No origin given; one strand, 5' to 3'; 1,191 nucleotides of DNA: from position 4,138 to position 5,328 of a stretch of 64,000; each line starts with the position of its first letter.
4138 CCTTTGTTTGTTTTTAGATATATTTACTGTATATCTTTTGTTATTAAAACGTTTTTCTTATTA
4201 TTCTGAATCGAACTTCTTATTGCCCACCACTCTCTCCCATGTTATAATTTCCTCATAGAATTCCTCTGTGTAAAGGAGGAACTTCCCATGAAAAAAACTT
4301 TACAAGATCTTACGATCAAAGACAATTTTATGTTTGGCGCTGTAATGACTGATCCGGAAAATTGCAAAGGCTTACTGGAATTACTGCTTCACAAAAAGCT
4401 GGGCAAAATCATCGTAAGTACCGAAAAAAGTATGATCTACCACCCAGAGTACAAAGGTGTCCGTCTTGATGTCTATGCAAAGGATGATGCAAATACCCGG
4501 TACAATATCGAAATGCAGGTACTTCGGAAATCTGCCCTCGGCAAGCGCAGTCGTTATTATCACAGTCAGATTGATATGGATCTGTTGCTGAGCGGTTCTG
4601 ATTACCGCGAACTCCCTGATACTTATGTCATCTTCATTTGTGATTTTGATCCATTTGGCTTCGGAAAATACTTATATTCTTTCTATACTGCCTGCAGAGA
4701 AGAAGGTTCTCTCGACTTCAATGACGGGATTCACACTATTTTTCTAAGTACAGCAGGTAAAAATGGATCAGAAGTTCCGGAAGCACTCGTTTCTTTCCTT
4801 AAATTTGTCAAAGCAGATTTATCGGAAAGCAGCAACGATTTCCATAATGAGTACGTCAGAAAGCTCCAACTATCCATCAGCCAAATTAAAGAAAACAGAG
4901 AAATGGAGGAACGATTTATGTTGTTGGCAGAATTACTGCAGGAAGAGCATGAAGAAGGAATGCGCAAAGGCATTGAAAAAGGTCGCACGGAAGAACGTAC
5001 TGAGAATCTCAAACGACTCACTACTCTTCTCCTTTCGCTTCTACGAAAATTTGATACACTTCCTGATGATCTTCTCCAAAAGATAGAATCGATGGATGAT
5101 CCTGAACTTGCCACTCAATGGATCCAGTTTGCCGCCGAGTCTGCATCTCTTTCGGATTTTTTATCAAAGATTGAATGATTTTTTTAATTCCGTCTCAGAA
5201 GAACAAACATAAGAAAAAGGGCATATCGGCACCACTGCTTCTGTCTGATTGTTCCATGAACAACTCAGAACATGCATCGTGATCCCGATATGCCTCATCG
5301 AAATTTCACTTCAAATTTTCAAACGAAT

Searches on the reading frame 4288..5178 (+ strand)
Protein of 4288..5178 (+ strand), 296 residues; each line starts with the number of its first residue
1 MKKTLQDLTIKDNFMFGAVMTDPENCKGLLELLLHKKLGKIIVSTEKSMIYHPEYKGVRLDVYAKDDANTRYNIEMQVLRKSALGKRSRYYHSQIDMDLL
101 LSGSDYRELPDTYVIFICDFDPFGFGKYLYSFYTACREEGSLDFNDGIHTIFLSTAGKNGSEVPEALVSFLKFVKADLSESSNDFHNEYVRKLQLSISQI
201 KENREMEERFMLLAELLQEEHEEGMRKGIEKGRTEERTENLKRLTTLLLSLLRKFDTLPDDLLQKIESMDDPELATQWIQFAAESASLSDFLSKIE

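Call 9: search_protein_families(library=pfam, proteins=[window:4288-5178:+])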
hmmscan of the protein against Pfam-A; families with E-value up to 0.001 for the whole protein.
window:4288-5178:+ (296 aa): 1 family
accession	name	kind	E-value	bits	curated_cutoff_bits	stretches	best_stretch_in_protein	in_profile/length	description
PF12784.13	PDDEXK_2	-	3.2e-14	53.6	27.4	1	29-201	23-203/229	PD-(D/E)XK nuclease family transposase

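Call 10: search_protein_families(library=ncbifam, proteins=[window:4288-5178:+])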
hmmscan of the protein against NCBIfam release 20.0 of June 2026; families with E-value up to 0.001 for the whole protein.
window:4288-5178:+ (296 aa): 1 family
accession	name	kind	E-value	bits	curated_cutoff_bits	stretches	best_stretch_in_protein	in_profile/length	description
TIGR01784.1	T_den_put_tspse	subfamily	4.7e-33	115.2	52.1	1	14-247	4-252/273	Rpn family recombination-promoting nuclease/putative transposase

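Call 12: find_related_loci(query=A1, collection=genome_contigs, flank=3000)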
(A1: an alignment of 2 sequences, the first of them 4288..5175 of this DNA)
Query A1 (296 aa) in genome_contigs; peptide patterns used: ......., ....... (x = any residue, [..] = any of these).
419 stretches matched a pattern; 176 encode a relative of the query (tblastn E <= 1e-3); the best 80 are kept; 79 distinct loci.
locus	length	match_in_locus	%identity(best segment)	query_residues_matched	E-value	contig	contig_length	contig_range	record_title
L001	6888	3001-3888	93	1-296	2e-161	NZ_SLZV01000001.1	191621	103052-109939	Faecalimonas umbilicata strain DSM 103426 Ga0244733_101, whole genome shotgun sequence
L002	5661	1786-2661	90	1-296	3e-158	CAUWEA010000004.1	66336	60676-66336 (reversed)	MAG: uncultured Faecalimonas sp. isolate SRS17165165__bin22 genome assembly, contig: SRS17165165_NODE_122_length_66336_c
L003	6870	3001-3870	59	3-295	8e-112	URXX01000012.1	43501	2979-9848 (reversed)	uncultured Lachnospiraceae bacterium isolate UMGS1451 genome assembly, contig: NODE_149_length_43501_cov_420.389209, who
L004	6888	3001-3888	58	1-295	1e-110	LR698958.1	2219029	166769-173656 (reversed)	Lachnospiraceae bacterium isolate MGYG-HGUT-01373 genome assembly, chromosome: 1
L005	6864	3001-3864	57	2-295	3e-110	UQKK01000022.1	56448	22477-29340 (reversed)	uncultured Ruminococcus sp. isolate UMGS362 genome assembly, contig: NODE_400_length_56448_cov_11.976362, whole genome s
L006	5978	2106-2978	57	2-295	4e-108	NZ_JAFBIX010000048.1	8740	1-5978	Faecalicatena contorta strain ET55 Prase_15_NODE_48_length_8740_cov_18.2528, whole genome shotgun sequence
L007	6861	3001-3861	55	1-295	5e-108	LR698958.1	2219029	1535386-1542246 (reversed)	Lachnospiraceae bacterium isolate MGYG-HGUT-01373 genome assembly, chromosome: 1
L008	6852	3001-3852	55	1-295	1e-107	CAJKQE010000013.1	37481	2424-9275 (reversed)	MAG TPA_asm: uncultured Lachnospiraceae bacterium isolate SRR413759-bin.6 genome assembly, contig: NODE_654_length_37481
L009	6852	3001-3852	57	1-295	3e-108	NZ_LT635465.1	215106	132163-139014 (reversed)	Blautia sp. Marseille-P3201T, whole genome shotgun sequence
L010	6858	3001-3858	56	2-294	5e-107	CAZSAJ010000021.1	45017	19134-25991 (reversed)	MAG TPA_asm: uncultured Acetatifactor sp. isolate SRP199465_co2_72 genome assembly, contig: NODE_1717_length_45017_cov_1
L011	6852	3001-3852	57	2-295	1e-106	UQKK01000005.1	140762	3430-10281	uncultured Ruminococcus sp. isolate UMGS362 genome assembly, contig: NODE_60_length_140762_cov_9.942704, whole genome sh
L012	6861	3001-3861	55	6-295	3e-106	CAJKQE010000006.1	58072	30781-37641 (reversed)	MAG TPA_asm: uncultured Lachnospiraceae bacterium isolate SRR413759-bin.6 genome assembly, contig: NODE_386_length_58072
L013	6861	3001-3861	55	1-295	3e-106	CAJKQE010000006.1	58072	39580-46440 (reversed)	MAG TPA_asm: uncultured Lachnospiraceae bacterium isolate SRR413759-bin.6 genome assembly, contig: NODE_386_length_58072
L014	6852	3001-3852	56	1-295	2e-106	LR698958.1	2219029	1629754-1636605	Lachnospiraceae bacterium isolate MGYG-HGUT-01373 genome assembly, chromosome: 1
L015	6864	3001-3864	56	1-295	8e-106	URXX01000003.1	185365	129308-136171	uncultured Lachnospiraceae bacterium isolate UMGS1451 genome assembly, contig: NODE_44_length_185365_cov_443.804218, who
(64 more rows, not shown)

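Call 45: search_dna_similar(query=window:4288-5175:+, collection=plasmids, mode=protein, max_rows=30, rows=spread)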
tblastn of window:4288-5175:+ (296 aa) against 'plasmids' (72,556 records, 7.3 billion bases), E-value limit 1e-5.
Records with a match: 10; places in all: 19; records where one place covers at least 80% of the query: 0.
Best place of each record, by identity: <60% 10.
By first word of the organism name: Lactobacillus 5; Ligilactobacillus 2; Limosilactobacillus 1; Clostridium 1; Xanthomonas 1.
By predicted mobility (MOB-suite, as given by PLSDB): non-mobilizable 9; mobilizable 1.
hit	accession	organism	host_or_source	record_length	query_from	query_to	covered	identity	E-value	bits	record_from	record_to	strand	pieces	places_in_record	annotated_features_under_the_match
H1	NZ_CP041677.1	Limosilactobacillus reuteri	Peromyscus leucopus,Wholel organism ...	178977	1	228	76%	31.0%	6e-10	89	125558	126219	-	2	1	hypothetical protein | PD-(D/E)XK nuclease family transposase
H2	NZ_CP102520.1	Ligilactobacillus salivarius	Homo sapiens,Cell culture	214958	55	232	60%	35.5%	4e-22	103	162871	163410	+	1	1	Rpn family recombination-promoting nuclease/putative transposase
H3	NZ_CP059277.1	Lactobacillus taiwanensis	Mus musculus,pure culture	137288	12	211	68%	29.8%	1e-13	79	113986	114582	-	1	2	Rpn family recombination-promoting nuclease/putative transposase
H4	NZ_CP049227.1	Lactobacillus iners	Homo sapiens,whole ...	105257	57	232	59%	33.7%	2e-22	104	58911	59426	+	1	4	Rpn family recombination-promoting nuclease/putative transposase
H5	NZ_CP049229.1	Lactobacillus iners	Homo sapiens,whole ...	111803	57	232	59%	33.7%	3e-22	103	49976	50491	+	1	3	Rpn family recombination-promoting nuclease/putative transposase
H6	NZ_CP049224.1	Lactobacillus iners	Homo sapiens,whole ...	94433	57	232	59%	33.7%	4e-22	103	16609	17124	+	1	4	Rpn family recombination-promoting nuclease/putative transposase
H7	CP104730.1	Ligilactobacillus salivarius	swine,pure culture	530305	55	211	53%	35.0%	2e-21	101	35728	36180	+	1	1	Rpn family recombination-promoting nuclease/putative transposase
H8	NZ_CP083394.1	Lactobacillus crispatus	Homo sapiens,Whole organism,urine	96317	15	175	54%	30.1%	6e-8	61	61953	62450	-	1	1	Rpn family recombination-promoting nuclease/putative transposase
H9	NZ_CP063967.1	Clostridium botulinum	Chicken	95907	52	202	51%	31.6%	4e-6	56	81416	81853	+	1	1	Rpn family recombination-promoting nuclease/putative transposase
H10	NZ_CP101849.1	Xanthomonas oryzae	Oryza sativa,High altitude japonica ...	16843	59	211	52%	29.2%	5e-8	83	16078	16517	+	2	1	record has no annotation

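Call 46: get_annotated_region(hit=H4, flank=1500)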
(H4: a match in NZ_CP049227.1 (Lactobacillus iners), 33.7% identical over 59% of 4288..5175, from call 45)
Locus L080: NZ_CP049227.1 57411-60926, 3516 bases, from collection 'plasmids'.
description: Lactobacillus iners strain C0011D1 plasmid pC0011D1, complete sequence
organism: Lactobacillus iners (NCBI taxid 147802)
taxonomy: Bacteria; Bacillota; Bacilli; Lactobacillales; Lactobacillaceae; Lactobacillus; Lactobacillus iners
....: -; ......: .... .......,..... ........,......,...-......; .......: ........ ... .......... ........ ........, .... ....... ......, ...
typing (MOB-suite, as given by PLSDB): non-mobilizable
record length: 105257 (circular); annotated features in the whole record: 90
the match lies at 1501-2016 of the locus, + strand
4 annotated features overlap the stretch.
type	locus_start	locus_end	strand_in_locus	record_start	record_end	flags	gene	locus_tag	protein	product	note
CDS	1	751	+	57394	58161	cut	-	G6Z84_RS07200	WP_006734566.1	hypothetical protein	-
CDS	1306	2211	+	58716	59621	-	-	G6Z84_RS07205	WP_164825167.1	Rpn family recombination-promoting nuclease/putative transposase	-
CDS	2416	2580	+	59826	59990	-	-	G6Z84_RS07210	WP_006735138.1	hypothetical protein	-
CDS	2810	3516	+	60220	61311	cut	xerS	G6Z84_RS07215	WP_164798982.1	tyrosine recombinase XerS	GO:0015074 - DNA integration [Evidence IEA]; GO:0006310 - DNA recombination [Evidence IEA]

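Call 47: get_annotated_region(hit=H2, flank=1500)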
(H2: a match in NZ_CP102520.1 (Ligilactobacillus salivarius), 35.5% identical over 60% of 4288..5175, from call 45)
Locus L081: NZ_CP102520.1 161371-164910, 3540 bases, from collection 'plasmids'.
description: Ligilactobacillus salivarius strain SS-258 plasmid p1, complete sequence
organism: Ligilactobacillus salivarius (NCBI taxid 1624)
taxonomy: Bacteria; Bacillota; Bacilli; Lactobacillales; Lactobacillaceae; Ligilactobacillus; Ligilactobacillus salivarius
host: -; source: Homo sapiens,Cell culture; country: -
typing (MOB-suite, as given by PLSDB): non-mobilizable; replicon rep_cluster_1685
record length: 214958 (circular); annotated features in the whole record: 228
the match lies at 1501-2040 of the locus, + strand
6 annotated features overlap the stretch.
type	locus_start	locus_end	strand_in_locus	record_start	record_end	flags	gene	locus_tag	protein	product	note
CDS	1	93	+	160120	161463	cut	-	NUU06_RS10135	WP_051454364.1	RNA-guided endonuclease TnpB family protein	-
CDS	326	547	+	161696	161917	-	-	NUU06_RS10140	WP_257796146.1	hypothetical protein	-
CDS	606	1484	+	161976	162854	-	-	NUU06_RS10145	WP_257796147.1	IS982 family transposase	-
CDS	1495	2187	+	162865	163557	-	-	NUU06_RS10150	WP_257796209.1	Rpn family recombination-promoting nuclease/putative transposase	-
CDS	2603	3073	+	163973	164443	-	-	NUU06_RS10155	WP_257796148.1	JAB domain-containing protein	-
CDS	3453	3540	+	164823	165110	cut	-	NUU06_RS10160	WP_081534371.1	hypothetical protein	-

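Call 48: get_annotated_region(hit=H9, flank=1500)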
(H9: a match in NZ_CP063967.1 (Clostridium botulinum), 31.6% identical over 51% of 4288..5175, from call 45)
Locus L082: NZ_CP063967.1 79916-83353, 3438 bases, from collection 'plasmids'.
description: Clostridium botulinum strain BKT2873 plasmid p2, complete sequence
organism: Clostridium botulinum (NCBI taxid 1491)
taxonomy: Bacteria; Bacillota; Clostridia; Eubacteriales; Clostridiaceae; Clostridium; Clostridium botulinum
host: -; source: Chicken; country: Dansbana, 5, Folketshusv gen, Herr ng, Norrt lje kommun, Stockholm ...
typing (MOB-suite, as given by PLSDB): non-mobilizable
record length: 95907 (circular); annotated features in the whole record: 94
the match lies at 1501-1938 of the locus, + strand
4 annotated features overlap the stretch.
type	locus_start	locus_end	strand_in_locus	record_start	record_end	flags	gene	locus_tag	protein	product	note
CDS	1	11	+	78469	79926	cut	-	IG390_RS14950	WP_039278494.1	class I SAM-dependent DNA methyltransferase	-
CDS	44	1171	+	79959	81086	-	-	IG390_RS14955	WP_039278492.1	restriction endonuclease subunit S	GO:0006304 - DNA modification [Evidence IEA]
CDS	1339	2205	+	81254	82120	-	-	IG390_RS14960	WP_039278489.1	Rpn family recombination-promoting nuclease/putative transposase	-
CDS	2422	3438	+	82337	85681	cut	-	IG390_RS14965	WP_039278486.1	DEAD/DEAH box helicase family protein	-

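Call 52: find_related_loci(query=A1, collection=viral_contigs, flank=1500)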
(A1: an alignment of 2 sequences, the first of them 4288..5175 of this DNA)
Query A1 (296 aa) in viral_contigs; peptide patterns used: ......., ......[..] (x = any residue, [..] = any of these).
109 stretches matched a pattern, but none encodes a relative of the query by tblastn (E <= 1e-3).
